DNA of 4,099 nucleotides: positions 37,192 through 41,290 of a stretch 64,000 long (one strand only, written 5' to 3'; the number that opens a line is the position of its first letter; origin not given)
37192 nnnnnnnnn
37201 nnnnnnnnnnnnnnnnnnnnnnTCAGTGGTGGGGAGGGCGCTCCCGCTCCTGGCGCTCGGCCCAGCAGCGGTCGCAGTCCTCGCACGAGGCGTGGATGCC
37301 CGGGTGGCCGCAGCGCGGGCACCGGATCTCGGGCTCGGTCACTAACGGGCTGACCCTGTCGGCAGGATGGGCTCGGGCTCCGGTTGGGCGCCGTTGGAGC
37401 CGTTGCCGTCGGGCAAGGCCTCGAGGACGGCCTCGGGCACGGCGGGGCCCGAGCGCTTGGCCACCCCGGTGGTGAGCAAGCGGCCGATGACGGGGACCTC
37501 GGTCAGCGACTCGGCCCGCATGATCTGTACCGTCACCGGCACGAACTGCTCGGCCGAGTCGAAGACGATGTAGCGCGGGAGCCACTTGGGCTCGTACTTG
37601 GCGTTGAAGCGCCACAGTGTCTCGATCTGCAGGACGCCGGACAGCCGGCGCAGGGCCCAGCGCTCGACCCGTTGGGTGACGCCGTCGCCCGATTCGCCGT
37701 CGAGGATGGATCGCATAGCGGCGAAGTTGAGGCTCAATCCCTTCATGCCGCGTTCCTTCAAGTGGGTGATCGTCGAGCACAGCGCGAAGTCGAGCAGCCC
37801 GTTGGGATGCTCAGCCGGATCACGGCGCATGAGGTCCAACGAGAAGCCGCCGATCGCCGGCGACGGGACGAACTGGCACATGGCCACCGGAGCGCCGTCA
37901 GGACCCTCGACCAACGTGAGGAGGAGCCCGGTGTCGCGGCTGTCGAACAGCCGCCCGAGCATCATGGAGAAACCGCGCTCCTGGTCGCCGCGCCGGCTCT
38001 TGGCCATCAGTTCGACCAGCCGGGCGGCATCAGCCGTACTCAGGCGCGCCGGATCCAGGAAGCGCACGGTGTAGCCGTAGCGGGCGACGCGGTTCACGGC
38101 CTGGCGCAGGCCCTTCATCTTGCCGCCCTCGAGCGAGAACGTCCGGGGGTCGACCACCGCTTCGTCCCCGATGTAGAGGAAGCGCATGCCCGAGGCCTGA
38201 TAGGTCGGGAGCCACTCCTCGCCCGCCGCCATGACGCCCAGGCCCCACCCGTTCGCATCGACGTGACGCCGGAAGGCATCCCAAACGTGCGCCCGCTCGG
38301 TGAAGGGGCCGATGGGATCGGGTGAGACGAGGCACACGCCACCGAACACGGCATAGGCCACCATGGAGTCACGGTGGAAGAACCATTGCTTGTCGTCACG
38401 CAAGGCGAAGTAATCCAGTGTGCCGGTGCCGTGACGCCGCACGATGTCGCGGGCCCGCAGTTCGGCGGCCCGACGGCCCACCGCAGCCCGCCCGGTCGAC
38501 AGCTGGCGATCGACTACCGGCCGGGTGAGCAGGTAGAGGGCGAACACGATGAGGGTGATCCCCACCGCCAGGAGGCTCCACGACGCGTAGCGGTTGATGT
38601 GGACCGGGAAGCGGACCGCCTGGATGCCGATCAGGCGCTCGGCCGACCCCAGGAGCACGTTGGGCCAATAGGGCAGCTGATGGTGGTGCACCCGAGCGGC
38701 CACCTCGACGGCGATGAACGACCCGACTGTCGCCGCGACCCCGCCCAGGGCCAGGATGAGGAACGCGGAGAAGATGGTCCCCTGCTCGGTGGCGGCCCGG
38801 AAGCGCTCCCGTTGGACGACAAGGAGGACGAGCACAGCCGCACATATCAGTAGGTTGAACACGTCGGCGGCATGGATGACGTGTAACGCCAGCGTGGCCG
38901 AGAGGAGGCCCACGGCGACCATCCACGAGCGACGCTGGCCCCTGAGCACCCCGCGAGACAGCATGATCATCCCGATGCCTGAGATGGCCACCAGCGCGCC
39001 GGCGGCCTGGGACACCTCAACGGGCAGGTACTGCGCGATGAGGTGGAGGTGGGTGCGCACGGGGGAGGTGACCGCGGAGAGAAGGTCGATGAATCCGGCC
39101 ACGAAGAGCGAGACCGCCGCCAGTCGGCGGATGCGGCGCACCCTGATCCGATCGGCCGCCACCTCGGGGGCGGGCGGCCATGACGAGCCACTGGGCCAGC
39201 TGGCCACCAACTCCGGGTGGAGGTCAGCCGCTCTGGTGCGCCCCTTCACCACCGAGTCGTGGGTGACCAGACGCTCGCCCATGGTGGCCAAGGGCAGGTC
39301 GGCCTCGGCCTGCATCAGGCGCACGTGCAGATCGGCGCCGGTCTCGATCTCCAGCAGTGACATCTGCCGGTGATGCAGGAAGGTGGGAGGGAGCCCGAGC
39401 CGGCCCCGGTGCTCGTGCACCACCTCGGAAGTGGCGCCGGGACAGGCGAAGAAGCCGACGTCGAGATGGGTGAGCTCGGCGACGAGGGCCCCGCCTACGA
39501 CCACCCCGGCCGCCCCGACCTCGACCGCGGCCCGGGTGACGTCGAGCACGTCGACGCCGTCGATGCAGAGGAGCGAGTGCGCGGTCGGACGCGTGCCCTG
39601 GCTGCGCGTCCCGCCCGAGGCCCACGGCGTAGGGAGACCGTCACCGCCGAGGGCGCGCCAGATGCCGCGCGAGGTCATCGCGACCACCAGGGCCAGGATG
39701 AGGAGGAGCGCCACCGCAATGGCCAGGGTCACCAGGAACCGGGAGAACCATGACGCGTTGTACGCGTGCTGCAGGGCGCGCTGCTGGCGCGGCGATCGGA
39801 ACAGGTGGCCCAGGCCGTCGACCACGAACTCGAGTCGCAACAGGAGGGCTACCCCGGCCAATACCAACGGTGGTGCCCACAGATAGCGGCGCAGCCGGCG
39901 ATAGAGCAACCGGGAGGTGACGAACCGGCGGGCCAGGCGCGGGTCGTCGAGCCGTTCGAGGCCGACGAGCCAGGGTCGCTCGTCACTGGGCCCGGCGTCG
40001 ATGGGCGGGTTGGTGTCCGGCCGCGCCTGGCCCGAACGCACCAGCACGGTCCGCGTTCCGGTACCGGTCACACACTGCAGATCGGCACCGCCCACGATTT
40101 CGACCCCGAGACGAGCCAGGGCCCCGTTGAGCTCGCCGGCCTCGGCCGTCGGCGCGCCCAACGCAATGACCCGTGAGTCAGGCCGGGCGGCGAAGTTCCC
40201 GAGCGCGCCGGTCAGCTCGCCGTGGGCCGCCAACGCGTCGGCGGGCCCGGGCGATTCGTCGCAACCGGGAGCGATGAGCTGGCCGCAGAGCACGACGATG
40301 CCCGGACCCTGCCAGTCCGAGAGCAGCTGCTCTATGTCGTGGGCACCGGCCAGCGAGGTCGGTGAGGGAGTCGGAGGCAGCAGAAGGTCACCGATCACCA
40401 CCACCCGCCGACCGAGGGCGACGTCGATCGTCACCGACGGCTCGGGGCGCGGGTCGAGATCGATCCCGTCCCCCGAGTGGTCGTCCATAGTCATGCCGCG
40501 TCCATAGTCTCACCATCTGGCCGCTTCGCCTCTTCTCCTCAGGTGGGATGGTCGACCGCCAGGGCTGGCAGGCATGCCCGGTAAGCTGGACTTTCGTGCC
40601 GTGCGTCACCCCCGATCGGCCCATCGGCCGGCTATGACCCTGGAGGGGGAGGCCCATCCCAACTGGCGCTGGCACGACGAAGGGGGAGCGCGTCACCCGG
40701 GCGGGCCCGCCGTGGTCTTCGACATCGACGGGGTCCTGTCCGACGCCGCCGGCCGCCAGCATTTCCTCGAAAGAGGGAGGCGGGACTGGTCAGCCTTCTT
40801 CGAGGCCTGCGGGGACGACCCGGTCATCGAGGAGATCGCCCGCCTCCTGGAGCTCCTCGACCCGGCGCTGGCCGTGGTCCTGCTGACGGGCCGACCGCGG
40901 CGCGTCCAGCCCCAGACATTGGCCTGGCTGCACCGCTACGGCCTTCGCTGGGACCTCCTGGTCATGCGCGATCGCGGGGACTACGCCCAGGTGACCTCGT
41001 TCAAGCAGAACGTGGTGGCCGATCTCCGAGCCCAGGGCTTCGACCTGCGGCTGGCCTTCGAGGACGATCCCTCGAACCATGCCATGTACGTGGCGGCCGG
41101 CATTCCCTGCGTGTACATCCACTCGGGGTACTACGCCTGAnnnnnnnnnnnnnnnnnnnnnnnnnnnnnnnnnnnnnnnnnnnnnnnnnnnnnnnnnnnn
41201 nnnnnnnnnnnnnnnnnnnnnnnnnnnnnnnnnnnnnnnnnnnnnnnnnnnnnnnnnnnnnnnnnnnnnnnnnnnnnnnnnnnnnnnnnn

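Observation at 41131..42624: Lnt homologue with no cysteine in its CN-hydrolase domain: catalytic triad reads Glu-Lys-Ser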

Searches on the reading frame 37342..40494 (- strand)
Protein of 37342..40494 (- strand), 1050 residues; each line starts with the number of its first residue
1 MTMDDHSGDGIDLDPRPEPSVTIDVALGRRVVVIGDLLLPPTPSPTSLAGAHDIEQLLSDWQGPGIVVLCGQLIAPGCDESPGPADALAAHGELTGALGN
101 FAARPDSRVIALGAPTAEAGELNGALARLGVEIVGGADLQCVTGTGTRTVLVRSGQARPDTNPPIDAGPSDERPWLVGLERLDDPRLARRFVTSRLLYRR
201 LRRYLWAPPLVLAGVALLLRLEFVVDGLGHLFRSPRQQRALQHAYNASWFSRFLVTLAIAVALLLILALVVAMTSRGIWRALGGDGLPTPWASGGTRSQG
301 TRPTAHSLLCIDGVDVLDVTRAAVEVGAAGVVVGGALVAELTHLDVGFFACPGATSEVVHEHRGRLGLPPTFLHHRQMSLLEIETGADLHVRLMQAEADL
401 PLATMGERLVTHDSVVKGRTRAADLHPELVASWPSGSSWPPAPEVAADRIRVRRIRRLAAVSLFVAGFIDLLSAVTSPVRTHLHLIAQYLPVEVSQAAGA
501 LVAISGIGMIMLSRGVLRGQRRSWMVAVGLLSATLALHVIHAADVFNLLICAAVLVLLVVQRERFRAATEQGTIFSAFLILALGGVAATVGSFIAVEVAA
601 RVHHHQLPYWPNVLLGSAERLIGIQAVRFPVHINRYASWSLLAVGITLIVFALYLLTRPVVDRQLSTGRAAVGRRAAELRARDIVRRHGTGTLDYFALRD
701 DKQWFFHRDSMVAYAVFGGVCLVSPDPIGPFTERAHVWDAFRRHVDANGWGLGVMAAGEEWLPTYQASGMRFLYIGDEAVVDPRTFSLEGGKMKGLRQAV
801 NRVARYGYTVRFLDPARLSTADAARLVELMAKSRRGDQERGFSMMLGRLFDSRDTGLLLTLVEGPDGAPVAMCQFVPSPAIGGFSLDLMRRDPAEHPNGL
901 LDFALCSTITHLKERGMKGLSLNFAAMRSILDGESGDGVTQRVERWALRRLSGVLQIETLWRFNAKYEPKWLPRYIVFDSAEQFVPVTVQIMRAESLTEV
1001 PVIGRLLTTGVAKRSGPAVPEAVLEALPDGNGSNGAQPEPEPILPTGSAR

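Call 3: search_protein_families(library=pfam, proteins=[window:37342-40494:-], max_evalue=0.01)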
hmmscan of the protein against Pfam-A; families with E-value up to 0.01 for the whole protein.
window:37342-40494:- (1050 aa): 3 families
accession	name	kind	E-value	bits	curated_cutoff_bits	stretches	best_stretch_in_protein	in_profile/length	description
PF09924.15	LPG_synthase_C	-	4.9e-66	223.3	27.5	1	684-977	3-297/298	Phosphatidylglycerol lysyltransferase, C-terminal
PF16995.10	tRNA-synt_2_TM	-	1.2e-05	25.7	26.8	1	452-598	2-158/215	Transmembrane region of lysyl-tRNA synthetase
PF13564.11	DoxX_2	-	0.0063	17.1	26.3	1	216-272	3-59/103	DoxX-like family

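Call 4: search_protein_families(library=ncbifam, proteins=[window:37342-40494:-], max_evalue=0.01)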
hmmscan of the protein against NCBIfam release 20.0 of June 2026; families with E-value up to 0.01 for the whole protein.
window:37342-40494:- (1050 aa): 3 families
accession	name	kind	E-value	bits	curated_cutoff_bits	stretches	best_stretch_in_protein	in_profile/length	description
NF002821.0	PRK02983.1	equivalog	1.1e-88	298.5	742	1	449-1006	12-577/1102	bifunctional lysylphosphatidylglycerol synthetase/lysine--tRNA ligase LysX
NF033480.1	bifunc_MprF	equivalog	2.2e-68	231.4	600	1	454-993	321-837/841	bifunctional lysylphosphatidylglycerol flippase/synthetase MprF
NF007828.0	PRK10537.1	equivalog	1.6e-05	24.1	425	1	486-592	58-165/403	voltage-gated potassium channel protein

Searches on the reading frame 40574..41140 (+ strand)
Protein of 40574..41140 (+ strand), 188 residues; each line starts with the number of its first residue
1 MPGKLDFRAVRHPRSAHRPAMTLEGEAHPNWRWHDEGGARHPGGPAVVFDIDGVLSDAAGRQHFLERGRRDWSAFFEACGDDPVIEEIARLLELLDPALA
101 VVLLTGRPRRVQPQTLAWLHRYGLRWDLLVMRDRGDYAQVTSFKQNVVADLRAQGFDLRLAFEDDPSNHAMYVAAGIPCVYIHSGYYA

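Call 3: search_protein_families(library=pfam, proteins=[window:40574-41140:+], max_evalue=0.01)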
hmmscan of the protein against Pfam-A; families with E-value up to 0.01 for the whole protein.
window:40574-41140:+ (188 aa): 4 families
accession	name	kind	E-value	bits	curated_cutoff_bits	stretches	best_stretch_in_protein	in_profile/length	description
PF25109.1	HAD_PNKP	-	1.3e-10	42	27.6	1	46-186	3-142/143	Polynucleotide kinase PNKP phosphatase domain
PF03767.20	Acid_phosphat_B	-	2e-06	28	27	1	45-162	78-202/230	HAD superfamily, subfamily IIIB (Acid phosphatase)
PF24694.1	LNS2_PITM1-3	-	9.2e-05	22.9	27.7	1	94-178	33-116/124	PITM 1-3, LNS2 domain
PF10503.15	Esterase_PHB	-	0.0019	17.9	23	0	19-65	52-94/219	Esterase PHB depolymerase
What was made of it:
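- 40574..41140 (+): HAD-family phosphatase, convergent with lnt and overlapping its 3' end by 10 bp. Conserved only in the closer relatives. Pfam HAD_PNKP / Acid_phosphat_B (call 3).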

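Call 4: search_protein_families(library=ncbifam, proteins=[window:40574-41140:+], max_evalue=0.01)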
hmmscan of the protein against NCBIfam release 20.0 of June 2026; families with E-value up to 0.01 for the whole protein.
window:40574-41140:+ (188 aa): 1 family
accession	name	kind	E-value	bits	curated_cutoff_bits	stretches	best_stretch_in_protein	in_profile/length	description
TIGR01675.1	plant-AP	equivalog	0.0012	18.1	264.3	1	80-158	117-198/229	plant acid phosphatase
